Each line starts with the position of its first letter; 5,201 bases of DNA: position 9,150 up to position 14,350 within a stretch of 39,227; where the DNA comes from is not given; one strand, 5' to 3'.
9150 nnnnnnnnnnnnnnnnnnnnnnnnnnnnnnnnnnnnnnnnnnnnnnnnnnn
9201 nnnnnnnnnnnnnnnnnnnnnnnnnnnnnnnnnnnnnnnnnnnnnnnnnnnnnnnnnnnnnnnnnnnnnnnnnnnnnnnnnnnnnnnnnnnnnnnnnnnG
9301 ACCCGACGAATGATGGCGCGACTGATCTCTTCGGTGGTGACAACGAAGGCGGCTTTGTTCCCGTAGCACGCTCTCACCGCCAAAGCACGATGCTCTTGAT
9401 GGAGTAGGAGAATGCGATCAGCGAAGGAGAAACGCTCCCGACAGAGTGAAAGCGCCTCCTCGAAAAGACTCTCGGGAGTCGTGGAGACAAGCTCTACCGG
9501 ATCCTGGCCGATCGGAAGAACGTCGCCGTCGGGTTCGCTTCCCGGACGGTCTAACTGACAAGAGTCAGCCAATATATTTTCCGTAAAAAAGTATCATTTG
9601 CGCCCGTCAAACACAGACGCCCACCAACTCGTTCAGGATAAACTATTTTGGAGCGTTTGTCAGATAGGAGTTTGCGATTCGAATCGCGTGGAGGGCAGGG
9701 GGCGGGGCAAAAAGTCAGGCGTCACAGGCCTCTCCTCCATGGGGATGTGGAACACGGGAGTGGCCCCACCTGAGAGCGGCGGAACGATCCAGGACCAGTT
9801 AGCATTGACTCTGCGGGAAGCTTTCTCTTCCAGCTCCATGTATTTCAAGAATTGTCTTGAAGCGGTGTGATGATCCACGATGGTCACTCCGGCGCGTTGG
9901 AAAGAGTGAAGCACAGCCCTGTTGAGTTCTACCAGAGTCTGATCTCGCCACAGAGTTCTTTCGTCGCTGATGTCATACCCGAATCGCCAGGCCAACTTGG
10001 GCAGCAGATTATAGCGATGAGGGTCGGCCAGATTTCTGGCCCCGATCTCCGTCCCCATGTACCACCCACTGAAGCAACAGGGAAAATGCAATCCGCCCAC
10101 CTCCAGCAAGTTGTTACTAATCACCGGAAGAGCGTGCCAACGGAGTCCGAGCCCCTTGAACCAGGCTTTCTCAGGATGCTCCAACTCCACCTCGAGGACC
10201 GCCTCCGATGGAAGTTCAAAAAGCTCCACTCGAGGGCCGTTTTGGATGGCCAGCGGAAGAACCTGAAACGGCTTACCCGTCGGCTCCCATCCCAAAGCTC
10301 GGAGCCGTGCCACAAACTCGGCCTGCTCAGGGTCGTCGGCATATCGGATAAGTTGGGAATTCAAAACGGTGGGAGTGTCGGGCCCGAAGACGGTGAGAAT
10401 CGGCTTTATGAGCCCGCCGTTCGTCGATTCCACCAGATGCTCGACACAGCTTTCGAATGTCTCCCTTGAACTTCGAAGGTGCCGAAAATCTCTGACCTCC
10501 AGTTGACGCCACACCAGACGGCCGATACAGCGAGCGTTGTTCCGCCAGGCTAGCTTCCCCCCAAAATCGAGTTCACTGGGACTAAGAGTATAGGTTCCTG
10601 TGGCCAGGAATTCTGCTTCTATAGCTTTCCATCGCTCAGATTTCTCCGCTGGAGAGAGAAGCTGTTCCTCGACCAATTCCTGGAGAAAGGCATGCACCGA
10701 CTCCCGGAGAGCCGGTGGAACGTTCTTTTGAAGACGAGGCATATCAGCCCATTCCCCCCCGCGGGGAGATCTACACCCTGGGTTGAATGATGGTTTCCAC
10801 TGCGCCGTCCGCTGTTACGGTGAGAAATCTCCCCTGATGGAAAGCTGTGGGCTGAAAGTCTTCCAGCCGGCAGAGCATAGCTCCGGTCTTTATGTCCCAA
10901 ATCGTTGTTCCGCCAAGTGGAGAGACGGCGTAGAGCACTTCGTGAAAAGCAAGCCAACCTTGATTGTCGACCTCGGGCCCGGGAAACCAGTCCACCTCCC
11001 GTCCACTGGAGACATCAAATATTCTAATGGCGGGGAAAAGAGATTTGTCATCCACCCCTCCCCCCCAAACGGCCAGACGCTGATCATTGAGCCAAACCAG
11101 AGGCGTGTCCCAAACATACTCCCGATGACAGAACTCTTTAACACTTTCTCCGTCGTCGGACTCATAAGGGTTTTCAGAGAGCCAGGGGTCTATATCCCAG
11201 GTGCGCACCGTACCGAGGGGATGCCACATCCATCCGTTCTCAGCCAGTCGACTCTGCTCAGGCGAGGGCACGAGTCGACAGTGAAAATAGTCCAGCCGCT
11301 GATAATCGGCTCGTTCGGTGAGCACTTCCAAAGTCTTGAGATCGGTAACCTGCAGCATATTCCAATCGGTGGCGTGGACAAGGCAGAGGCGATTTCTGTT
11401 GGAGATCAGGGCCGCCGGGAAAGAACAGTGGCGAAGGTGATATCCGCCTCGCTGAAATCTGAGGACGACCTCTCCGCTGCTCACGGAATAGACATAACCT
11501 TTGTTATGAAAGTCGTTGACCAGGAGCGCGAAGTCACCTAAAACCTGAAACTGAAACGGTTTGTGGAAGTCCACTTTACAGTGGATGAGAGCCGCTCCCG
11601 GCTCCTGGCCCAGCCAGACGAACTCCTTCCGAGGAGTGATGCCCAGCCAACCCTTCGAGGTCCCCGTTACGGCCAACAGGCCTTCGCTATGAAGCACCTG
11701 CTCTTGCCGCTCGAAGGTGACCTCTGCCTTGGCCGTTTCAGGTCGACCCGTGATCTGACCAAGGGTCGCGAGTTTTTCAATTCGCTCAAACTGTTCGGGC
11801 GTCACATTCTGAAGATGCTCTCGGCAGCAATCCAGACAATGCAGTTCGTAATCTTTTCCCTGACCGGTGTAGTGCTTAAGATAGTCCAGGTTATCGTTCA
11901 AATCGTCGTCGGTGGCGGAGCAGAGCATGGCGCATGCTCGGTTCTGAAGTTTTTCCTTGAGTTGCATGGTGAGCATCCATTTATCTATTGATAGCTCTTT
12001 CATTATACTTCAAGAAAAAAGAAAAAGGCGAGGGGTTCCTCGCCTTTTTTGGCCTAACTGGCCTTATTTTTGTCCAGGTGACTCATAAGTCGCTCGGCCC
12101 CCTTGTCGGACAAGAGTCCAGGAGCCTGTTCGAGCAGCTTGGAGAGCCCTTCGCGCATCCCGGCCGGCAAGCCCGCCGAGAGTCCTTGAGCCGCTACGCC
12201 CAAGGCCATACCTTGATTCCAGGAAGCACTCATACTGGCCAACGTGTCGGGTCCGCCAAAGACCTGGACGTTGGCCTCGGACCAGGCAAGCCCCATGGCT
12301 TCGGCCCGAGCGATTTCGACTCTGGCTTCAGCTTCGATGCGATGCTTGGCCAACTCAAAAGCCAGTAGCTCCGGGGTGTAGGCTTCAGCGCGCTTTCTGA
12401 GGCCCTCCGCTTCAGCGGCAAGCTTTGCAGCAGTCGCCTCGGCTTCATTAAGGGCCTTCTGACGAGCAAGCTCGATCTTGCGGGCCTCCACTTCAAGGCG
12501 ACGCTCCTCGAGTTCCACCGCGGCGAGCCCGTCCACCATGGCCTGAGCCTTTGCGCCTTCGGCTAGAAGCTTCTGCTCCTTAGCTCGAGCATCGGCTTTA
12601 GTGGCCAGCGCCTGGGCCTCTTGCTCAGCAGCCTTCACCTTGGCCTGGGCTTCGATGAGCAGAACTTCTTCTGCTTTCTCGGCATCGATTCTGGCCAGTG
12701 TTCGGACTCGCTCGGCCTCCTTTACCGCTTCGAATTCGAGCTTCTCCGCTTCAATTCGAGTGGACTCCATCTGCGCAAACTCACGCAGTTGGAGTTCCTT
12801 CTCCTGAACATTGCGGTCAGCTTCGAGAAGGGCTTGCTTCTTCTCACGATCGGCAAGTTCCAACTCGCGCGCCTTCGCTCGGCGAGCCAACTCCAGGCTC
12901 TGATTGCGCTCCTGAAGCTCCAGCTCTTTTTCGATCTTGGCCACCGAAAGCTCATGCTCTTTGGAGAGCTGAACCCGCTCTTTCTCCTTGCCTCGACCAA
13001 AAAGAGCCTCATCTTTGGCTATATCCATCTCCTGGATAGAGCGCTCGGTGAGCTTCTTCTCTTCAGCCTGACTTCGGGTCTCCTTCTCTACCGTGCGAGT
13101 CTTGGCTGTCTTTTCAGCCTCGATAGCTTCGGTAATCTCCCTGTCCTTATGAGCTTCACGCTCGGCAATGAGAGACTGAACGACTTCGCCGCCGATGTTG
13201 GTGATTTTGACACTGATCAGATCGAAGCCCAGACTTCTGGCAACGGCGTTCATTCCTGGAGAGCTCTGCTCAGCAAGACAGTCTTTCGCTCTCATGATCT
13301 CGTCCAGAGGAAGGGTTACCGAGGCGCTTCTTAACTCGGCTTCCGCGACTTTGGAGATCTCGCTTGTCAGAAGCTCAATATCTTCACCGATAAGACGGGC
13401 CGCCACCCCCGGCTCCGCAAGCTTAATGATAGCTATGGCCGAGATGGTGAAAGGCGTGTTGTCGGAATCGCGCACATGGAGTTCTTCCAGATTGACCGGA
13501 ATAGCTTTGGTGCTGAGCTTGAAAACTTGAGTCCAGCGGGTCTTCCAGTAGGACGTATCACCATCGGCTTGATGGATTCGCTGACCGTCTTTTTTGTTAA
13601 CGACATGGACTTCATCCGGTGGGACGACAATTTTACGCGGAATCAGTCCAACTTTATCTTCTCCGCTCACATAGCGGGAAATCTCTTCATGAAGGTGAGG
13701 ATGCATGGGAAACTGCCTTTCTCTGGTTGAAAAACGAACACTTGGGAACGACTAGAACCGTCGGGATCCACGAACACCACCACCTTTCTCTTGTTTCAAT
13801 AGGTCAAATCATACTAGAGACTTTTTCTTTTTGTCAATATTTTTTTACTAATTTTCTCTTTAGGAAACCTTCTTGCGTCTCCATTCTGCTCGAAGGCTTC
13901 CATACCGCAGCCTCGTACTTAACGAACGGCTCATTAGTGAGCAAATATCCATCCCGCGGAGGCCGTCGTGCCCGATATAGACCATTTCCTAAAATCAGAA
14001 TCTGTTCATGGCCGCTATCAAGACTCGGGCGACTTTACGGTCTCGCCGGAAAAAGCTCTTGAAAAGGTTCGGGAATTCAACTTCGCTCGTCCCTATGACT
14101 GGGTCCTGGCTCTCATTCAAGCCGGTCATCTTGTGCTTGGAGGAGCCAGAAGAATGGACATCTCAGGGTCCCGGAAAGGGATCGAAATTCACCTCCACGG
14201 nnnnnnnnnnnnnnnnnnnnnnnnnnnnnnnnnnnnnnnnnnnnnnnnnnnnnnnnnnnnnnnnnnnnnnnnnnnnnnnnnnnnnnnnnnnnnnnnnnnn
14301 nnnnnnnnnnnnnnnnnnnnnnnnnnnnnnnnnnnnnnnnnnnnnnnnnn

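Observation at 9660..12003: Bacterial NOS apparently co-transcribed with a Cys/His-rich beta-propeller-like protein and downstream of flotillin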

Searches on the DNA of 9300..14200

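Call 71: search_rna_families(source=window, start=9300, end=14200, threshold=evalue, max_evalue=1)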
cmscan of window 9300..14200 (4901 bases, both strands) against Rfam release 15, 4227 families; matches with E-value up to 1: 2.
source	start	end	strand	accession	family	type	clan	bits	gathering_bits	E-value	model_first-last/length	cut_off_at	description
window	11991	12050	+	RF02057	STnc40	Gene; sRNA;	-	37.9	45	0.00036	1-70/70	no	Salmonella enterica sRNA STnc40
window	13642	13694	-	RF01150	sR11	Gene; snRNA; snoRNA; CD-box;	-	23.1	39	0.39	1-57/57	no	Small nucleolar RNA sR11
